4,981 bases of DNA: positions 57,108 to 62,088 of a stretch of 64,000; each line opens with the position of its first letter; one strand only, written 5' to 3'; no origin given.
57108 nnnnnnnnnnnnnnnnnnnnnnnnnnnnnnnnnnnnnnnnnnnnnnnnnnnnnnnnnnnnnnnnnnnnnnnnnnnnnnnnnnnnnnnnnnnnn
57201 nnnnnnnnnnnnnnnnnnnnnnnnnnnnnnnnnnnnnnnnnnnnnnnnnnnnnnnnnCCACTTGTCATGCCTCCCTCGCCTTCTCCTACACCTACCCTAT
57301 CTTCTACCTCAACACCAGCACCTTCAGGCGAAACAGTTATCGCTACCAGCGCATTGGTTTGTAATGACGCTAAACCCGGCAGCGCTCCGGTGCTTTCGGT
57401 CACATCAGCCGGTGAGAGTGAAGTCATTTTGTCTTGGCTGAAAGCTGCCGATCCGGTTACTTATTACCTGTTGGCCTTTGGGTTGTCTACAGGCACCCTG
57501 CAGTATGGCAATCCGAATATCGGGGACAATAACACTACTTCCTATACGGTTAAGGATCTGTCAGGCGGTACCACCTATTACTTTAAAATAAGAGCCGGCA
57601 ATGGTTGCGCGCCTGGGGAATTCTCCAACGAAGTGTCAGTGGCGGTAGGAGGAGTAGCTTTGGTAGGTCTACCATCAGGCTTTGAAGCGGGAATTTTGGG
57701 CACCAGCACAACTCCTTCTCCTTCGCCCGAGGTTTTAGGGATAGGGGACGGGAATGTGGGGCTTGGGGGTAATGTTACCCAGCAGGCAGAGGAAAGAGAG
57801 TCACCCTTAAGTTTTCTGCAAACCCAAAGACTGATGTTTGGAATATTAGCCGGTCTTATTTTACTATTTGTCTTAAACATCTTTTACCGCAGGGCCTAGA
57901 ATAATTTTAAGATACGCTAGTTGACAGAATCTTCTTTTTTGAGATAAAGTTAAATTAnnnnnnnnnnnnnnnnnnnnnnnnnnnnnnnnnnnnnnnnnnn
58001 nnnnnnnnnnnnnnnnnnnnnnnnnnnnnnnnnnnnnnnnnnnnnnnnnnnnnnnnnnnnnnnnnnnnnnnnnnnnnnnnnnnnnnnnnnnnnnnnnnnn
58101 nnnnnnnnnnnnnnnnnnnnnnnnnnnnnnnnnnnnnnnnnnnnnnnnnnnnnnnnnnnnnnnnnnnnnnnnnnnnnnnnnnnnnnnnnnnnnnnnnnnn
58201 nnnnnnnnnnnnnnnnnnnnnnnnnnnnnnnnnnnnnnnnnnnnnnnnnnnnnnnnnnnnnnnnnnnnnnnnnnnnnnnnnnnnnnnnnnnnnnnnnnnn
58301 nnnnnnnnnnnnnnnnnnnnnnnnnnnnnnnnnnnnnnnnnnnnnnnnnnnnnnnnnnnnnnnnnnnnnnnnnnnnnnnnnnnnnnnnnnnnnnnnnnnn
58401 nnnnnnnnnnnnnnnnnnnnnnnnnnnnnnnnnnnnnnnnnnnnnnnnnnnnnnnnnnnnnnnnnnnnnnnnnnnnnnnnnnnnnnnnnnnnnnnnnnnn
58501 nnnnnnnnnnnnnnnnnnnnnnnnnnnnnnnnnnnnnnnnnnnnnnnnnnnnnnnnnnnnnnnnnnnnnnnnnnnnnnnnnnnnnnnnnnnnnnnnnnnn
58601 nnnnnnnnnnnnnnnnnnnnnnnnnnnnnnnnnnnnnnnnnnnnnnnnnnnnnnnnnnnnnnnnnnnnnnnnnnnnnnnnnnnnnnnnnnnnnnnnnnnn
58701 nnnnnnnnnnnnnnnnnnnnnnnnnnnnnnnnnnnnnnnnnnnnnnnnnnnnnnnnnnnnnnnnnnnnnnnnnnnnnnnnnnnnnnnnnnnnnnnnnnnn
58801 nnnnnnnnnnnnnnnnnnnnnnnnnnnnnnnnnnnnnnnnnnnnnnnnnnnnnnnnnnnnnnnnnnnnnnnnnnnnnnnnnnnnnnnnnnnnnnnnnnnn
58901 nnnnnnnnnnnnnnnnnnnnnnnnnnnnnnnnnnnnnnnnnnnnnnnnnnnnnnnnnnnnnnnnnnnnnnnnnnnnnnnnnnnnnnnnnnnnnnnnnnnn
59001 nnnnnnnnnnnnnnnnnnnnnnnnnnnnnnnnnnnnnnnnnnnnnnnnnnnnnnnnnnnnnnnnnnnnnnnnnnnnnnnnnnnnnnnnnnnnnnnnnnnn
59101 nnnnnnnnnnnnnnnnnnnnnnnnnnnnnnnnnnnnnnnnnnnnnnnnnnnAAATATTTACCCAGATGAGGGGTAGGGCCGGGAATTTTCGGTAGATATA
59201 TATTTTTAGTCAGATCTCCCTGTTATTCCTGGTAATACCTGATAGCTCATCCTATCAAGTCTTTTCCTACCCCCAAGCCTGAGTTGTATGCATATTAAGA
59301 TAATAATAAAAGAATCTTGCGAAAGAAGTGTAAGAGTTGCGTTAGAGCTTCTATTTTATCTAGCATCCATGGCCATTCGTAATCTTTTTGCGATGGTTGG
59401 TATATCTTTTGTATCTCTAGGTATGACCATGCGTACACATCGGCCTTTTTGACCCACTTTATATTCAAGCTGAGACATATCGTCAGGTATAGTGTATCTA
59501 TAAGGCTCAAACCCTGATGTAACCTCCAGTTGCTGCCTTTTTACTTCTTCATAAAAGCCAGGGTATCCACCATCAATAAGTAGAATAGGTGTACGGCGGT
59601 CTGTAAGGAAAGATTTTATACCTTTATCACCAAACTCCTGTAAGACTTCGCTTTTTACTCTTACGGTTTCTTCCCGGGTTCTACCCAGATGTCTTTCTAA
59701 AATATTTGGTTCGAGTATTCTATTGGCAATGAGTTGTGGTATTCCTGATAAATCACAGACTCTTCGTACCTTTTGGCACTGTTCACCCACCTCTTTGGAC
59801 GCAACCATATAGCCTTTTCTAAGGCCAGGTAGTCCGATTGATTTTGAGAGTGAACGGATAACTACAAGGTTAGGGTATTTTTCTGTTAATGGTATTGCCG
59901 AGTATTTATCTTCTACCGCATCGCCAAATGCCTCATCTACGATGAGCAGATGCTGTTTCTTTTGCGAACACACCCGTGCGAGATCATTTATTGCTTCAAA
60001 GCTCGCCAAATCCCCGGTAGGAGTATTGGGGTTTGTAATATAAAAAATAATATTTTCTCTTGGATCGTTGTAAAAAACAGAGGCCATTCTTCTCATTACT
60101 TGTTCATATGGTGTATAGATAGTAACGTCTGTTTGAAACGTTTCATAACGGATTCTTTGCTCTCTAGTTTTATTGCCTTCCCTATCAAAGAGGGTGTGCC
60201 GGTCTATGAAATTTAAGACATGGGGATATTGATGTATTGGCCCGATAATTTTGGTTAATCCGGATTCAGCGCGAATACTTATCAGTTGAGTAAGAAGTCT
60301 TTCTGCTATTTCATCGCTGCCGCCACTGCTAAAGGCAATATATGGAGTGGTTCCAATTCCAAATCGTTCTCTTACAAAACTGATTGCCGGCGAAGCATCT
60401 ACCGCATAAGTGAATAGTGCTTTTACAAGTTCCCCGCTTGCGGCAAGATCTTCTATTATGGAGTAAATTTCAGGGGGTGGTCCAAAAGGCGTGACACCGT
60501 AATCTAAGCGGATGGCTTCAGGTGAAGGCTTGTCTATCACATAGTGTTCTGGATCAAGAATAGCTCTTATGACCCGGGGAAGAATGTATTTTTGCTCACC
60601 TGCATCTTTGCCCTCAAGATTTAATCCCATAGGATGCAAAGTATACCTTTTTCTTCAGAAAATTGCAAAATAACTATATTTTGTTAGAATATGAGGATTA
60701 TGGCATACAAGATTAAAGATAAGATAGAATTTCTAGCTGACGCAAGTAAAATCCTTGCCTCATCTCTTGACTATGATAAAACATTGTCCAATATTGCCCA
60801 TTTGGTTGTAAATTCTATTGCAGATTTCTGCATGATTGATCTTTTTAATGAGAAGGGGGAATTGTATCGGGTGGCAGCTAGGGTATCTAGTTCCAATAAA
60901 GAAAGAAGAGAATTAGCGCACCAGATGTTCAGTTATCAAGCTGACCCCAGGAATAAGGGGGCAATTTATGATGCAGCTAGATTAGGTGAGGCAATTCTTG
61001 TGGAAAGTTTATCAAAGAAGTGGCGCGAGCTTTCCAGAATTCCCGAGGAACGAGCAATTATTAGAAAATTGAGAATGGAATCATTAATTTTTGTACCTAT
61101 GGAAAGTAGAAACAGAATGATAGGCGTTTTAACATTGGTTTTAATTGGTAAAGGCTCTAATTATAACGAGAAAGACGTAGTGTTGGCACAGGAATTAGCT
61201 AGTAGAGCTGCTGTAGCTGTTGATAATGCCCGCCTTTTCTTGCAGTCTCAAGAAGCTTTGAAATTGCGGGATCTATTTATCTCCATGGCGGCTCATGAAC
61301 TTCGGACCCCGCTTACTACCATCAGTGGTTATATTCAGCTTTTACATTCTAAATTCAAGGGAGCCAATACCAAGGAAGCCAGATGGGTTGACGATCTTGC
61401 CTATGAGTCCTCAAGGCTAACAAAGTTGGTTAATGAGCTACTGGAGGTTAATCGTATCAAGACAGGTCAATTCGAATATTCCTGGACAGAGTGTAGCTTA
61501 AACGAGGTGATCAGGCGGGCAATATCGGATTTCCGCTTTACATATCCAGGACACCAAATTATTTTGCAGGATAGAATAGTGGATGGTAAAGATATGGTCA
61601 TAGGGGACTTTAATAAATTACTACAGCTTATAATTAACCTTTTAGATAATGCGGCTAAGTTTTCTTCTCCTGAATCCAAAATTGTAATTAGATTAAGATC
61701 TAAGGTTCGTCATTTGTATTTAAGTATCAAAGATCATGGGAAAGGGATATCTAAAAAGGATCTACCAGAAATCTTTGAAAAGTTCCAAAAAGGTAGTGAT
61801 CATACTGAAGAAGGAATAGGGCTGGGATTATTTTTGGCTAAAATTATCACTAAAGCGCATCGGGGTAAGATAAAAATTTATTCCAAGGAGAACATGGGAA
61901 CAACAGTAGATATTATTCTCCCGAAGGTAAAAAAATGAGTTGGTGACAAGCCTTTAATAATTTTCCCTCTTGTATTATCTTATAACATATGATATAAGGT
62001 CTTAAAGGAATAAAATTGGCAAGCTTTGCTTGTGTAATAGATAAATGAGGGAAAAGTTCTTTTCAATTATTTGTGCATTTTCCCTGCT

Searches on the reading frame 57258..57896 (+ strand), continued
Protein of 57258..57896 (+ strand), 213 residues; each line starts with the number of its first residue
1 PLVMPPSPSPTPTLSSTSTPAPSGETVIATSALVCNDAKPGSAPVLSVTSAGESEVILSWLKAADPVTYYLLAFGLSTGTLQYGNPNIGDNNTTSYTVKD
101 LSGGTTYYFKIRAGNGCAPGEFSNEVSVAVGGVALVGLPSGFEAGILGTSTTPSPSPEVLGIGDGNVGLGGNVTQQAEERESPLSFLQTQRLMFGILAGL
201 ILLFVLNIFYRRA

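Call 54: search_protein_families(library=pfam, alignment_id=A3, max_evalue=0.00001)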
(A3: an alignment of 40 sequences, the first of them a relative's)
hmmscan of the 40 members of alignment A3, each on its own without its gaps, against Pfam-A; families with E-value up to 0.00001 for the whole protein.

A. member 1, L051:8714-10477:+ (588 aa): 1 family
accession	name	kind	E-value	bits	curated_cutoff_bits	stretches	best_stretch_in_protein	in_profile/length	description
PF00041.27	fn3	-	6.3e-11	42.8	25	1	438-524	1-82/84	Fibronectin type III domain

B. families by the number of members that match (of 40 scanned): 39 families (the first 25 are shown)
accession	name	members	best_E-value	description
PF00041.27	fn3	40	1.1e-16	Fibronectin type III domain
PF13290.12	CHB_HEX_C_1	15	2.6e-24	Chitobiase/beta-hexosaminidase C-terminal domain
PF13287.12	Fn3_assoc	14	5.5e-19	Fn3 associated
PF16656.11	Pur_ac_phosph_N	14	8.7e-14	Purple acid Phosphatase, N-terminal domain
PF00932.25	LTD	11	4.2e-19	Lamin Tail Domain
PF19077.6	Big_13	8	3.2e-21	Bacterial Ig-like domain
PF17963.7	Big_9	5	9e-120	Bacterial Ig domain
PF13229.12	Beta_helix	5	3.5e-31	Right handed beta helix region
PF13529.12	Peptidase_C39_2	5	1.5e-11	Peptidase_C39 like family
PF17892.7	Cadherin_5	4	2.5e-101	Cadherin-like domain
PF16403.11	Bact_surface_Ig-like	4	6.7e-74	Bacterial surface protein, Ig-like domain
PF05048.19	NosD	4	3e-34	Periplasmic copper-binding protein (NosD)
PF02412.23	TSP_3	4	1.2e-24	Thrombospondin type 3 repeat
PF02494.22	HYR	3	5.1e-12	HYR domain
PF06439.18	3keto-disac_hyd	3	7.1e-07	3-keto-disaccharide hydrolase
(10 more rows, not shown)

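Call 55: search_protein_families(library=ncbifam, proteins=[P0009, L001:7320-7907:+, L001:7977-10001:+], max_evalue=10)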
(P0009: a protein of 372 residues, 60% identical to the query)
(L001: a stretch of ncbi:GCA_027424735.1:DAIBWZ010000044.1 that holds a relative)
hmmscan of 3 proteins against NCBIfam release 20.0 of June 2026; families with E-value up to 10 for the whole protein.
P0009 (372 aa): 3 families
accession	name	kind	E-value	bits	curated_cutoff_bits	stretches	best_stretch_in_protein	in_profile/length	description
NF045534.1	small_EYxxD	equivalog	0.42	10.4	29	1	353-371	15-33/37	EYxxD motif small membrane protein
NF033186.1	internalin_K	exception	0.45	8.9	1100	1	163-183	514-534/604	class 1 internalin InlK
NF053819.1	EF0750_LPXTG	subfamily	8.4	7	47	1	341-370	76-105/105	EF2685/EF0750 family sortase-dependent surface protein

L001:7320-7907:+ (196 aa): 1 family
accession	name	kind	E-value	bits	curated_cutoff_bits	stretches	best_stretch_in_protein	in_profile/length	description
TIGR04088.1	cognate_SipW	domain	0.0077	16.4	19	1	9-41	2-33/34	SipW-dependent-type signal peptide-containing protein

L001:7977-10001:+ (675 aa): 7 families
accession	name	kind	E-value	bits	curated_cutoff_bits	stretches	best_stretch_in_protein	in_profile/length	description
TIGR02228.1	sigpep_I_arch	equivalog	3.7e-33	114.6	51.85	1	30-178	11-157/158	signal peptidase I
NF046067.1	SigPepSipWBacil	equivalog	5.6e-30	104.3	190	1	23-194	5-178/189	signal peptidase I SipW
TIGR02227.1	sigpep_I_bact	equivalog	1.9e-09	37.6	47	1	36-105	4-75/162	signal peptidase I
NF033186.1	internalin_K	exception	0.00029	19.4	1100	1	345-383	503-544/604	class 1 internalin InlK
TIGR02754.1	sod_Ni_protease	equivalog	0.00054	20.4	63.25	1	57-112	3-59/90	nickel-type superoxide dismutase maturation protease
NF052345.1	S_layer_anammox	exception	0.00056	17.4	1400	1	336-378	1269-1311/1596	Kustd1514 family S-layer glycoprotein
NF000853.0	PRK00075.2-2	equivalog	0.12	11.5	346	1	154-204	249-300/307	cobalt-precorrin-5B (C(1))-methyltransferase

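Call 66: search_protein_families(library=pfam, proteins=[L061:10652-11533:+, L022:905-1804:+, L078:11825-12502:-, L059:3538-4275:+, L008:3438-4181:+, L070:16587-17186:+, L012:12564-13559:+, L078:11538-11822:+, L007:1853-2242:+, L041:17757-18653:+], max_evalue=0.001)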
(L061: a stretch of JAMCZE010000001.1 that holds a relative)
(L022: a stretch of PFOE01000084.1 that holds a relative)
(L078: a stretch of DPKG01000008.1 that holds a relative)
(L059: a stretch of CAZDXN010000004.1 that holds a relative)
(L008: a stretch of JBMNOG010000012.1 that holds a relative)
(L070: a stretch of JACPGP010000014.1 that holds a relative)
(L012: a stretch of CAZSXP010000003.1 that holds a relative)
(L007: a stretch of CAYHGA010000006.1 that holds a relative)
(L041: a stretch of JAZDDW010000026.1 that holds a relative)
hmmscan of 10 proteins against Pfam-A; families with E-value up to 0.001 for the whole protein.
L061:10652-11533:+ (294 aa): 1 family
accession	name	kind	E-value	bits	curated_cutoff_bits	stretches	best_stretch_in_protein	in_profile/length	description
PF00188.32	CAP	-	1.4e-21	78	21.1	1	71-187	3-116/117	Cysteine-rich secretory protein family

L022:905-1804:+ (300 aa): 3 families
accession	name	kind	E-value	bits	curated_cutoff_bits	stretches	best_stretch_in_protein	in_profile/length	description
PF00535.33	Glycos_transf_2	-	1.2e-21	77.8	23.3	1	14-105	1-95/168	Glycosyl transferase family 2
PF13704.12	Glyco_tranf_2_4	-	5.7e-05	24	27.5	1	21-104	2-87/98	Glycosyl transferase family 2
PF10111.15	Glyco_tranf_2_2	-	0.00014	21.9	27.3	1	14-110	1-104/276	Glycosyltransferase like family 2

L078:11825-12502:- (226 aa): 1 family
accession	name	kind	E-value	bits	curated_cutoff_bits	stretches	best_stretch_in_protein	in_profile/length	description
PF01746.26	tRNA_m1G_MT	-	3.4e-50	171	27.3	1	25-224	3-189/195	tRNA (Guanine-1)-methyltransferase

L059:3538-4275:+ (246 aa): 6 families
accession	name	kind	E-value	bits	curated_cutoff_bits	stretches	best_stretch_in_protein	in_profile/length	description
PF00005.33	ABC_tran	-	2e-31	109.8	25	1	27-174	1-136/137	ABC transporter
PF13304.12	AAA_21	-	8.1e-07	29.8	27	0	135-210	226-304/304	AAA domain, putative AbiEii toxin, Type IV TA system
PF20720.3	nSTAND3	-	0.00019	21.6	27.2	1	35-63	15-43/155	Novel STAND NTPase 3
PF13401.12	AAA_22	-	0.00025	21.8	27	1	38-172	6-92/130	AAA domain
PF13238.12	AAA_18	-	0.00064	20.6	29.4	0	40-67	1-25/128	AAA domain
PF13481.12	AAA_25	-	0.00098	19.2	27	0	33-60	29-56/195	AAA domain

L008:3438-4181:+ (248 aa): 2 families
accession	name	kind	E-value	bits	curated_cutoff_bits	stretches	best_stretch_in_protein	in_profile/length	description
PF00483.29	NTP_transferase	-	1.7e-51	175.6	21.2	1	10-240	1-240/245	Nucleotidyl transferase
PF12804.13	NTP_transf_3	-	5e-08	33.7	27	1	11-118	1-96/160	MobA-like NTP transferase domain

L070:16587-17186:+ (200 aa): 1 family
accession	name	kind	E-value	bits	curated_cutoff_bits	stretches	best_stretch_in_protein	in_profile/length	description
PF10502.14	Peptidase_S26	-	5.4e-44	150.5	22.9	1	24-186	4-167/168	Signal peptidase, peptidase S26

L012:12564-13559:+ (332 aa): 8 families
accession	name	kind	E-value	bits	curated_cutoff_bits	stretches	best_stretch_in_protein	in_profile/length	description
PF16363.11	GDP_Man_Dehyd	-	3.9e-82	276.8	27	1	5-306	1-332/332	GDP-mannose 4,6 dehydratase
PF01370.27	Epimerase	-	3e-65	220.4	20.9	1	4-243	1-240/240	NAD dependent epimerase/dehydratase family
PF01073.25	3Beta_HSD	-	2.2e-23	83.1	22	1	5-225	1-223/280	3-beta hydroxysteroid dehydrogenase/isomerase family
PF02719.21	Polysacc_synt_2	-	1.6e-18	67.4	20.2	1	4-138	1-142/293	Polysaccharide biosynthesis protein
PF07993.18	NAD_binding_4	-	8.8e-16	58.3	20.1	1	6-183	1-209/258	Male sterility protein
PF04321.23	RmlD_sub_bind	-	5.2e-12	45.9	27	1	3-210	2-178/287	RmlD substrate binding domain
PF13460.12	NAD_binding_10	-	1.1e-05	25.8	27.2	1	43-164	30-133/184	NAD(P)H-binding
PF05368.20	NmrA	-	0.00032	20.8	27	1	2-119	3-102/298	NmrA-like family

L078:11538-11822:+ (95 aa): 0 families

L007:1853-2242:+ (130 aa): 1 family
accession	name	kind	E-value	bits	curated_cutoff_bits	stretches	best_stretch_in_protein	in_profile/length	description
PF04892.17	VanZ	-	1.6e-13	51.8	30.1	1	14-122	3-123/126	VanZ like family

L041:17757-18653:+ (299 aa): 6 families
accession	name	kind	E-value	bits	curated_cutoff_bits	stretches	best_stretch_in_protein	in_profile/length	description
PF04321.23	RmlD_sub_bind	-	2.9e-47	161.6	27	1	8-293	2-281/287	RmlD substrate binding domain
PF01370.27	Epimerase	-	1.1e-20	74.5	20.9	1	9-154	1-159/240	NAD dependent epimerase/dehydratase family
PF16363.11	GDP_Man_Dehyd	-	7.2e-16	59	27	1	34-155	53-171/332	GDP-mannose 4,6 dehydratase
PF01073.25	3Beta_HSD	-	2.1e-13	50.4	22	1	28-153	39-162/280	3-beta hydroxysteroid dehydrogenase/isomerase family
PF07993.18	NAD_binding_4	-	1.6e-09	37.8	20.1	1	58-161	89-205/258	Male sterility protein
PF02719.21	Polysacc_synt_2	-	6e-09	35.9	20.2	1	41-113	61-130/293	Polysaccharide biosynthesis protein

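Call 81: search_protein_families(library=pfam, proteins=[L077:448-1149:+, L032:10532-11134:+, L053:10557-11147:+, L005:17481-18047:+, L005:16460-17509:+, L053:11505-12344:+], max_evalue=0.01)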
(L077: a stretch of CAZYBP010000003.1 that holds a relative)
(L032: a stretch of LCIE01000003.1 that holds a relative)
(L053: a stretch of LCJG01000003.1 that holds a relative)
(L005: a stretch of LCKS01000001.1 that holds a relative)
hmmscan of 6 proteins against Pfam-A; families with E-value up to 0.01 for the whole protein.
L077:448-1149:+ (234 aa): 2 families
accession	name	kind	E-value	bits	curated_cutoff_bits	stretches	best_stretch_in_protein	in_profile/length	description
PF04203.18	Sortase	-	4.5e-24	85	26.6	1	97-233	1-124/125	Sortase domain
PF14014.11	DUF4230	-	0.00078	20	27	1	65-123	37-90/148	Protein of unknown function (DUF4230)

L032:10532-11134:+ (201 aa): 1 family
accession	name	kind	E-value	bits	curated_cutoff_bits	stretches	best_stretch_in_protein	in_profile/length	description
PF04203.18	Sortase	-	3.7e-20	72.4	26.6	1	64-198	2-124/125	Sortase domain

L053:10557-11147:+ (197 aa): 1 family
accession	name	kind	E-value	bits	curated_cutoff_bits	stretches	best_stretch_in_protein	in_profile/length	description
PF04203.18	Sortase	-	2.6e-22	79.3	26.6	1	60-195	1-124/125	Sortase domain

L005:17481-18047:+ (189 aa): 1 family
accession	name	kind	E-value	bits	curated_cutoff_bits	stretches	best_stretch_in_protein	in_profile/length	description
PF04203.18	Sortase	-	1.1e-19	70.8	26.6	1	58-180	1-124/125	Sortase domain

L005:16460-17509:+ (350 aa): 2 families
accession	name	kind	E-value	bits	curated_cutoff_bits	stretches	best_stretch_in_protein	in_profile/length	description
PF00041.27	fn3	-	4e-09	37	25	1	222-302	3-81/84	Fibronectin type III domain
PF16656.11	Pur_ac_phosph_N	-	0.0061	17.5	30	0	225-292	6-83/93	Purple acid Phosphatase, N-terminal domain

L053:11505-12344:+ (280 aa): 1 family
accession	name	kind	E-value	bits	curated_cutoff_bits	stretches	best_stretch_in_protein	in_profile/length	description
PF00188.32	CAP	-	8.2e-18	65.8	21.1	1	66-184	2-117/117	Cysteine-rich secretory protein family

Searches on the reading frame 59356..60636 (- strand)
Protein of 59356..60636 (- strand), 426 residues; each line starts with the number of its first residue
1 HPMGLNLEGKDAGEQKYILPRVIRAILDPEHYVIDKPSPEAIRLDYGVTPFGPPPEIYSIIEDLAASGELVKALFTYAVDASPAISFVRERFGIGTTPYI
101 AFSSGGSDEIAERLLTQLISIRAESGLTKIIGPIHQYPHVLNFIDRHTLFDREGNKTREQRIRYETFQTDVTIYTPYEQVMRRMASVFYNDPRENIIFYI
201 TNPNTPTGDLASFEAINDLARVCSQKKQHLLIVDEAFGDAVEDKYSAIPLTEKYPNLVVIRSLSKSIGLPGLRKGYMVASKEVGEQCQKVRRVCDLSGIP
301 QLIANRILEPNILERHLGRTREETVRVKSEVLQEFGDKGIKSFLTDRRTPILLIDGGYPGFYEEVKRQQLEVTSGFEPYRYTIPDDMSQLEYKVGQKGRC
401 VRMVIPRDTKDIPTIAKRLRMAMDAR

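Call 18: search_protein_families(library=pfam, proteins=[window:59356-60636:-], max_evalue=0.01)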
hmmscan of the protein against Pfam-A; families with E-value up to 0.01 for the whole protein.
window:59356-60636:- (426 aa): 1 family
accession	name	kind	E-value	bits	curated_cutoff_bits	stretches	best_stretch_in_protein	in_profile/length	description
PF00155.27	Aminotran_1_2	-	2.4e-23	83.4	19.7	1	191-337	140-292/361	Aminotransferase class I and II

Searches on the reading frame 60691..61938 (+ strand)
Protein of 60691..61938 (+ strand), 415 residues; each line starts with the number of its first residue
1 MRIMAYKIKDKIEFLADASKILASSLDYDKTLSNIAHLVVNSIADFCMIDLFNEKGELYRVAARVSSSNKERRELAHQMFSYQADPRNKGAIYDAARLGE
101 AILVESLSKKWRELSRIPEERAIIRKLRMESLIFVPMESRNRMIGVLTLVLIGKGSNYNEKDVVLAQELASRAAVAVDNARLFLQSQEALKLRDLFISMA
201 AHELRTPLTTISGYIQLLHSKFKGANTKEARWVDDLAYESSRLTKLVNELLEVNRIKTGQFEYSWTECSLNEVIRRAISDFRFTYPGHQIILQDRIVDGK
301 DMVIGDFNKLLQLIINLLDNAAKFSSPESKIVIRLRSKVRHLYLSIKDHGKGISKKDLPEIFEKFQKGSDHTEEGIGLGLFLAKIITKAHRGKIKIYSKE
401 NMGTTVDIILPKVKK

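Call 18: search_protein_families(library=pfam, proteins=[window:60691-61935:+], max_evalue=0.01)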
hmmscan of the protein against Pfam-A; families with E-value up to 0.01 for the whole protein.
window:60691-61935:+ (415 aa): 7 families
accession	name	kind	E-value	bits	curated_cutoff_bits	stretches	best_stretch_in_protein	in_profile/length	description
PF02518.31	HATPase_c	-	9.8e-25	87.6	26.4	1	306-412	2-109/111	Histidine kinase-, DNA gyrase B-, and HSP90-like ATPase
PF00512.31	HisKA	-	2.3e-15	56.8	26.9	1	193-259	2-66/66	His Kinase A (phospho-acceptor) domain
PF13185.12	GAF_2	-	1.4e-09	38.7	28.6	1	26-178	2-136/136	GAF domain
PF01590.32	GAF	-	3.8e-08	34.4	22.4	1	30-177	4-133/133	GAF domain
PF13492.12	GAF_3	-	1.4e-05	25.9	27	1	126-179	77-129/129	GAF domain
PF13589.12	HATPase_c_3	-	0.0022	18.5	25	1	314-389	7-86/137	Histidine kinase-, DNA gyrase B-, and HSP90-like ATPase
PF14501.12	HATPase_c_5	-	0.0037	17.6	22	1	310-402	6-94/102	GHKL domain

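Call 30: find_encoding_contigs(protein=window:60691-61938:+, flank=10000, max_places=3)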
Protein window:60691-61938:+ (415 aa): no gene with exactly this product is on record in the collection.
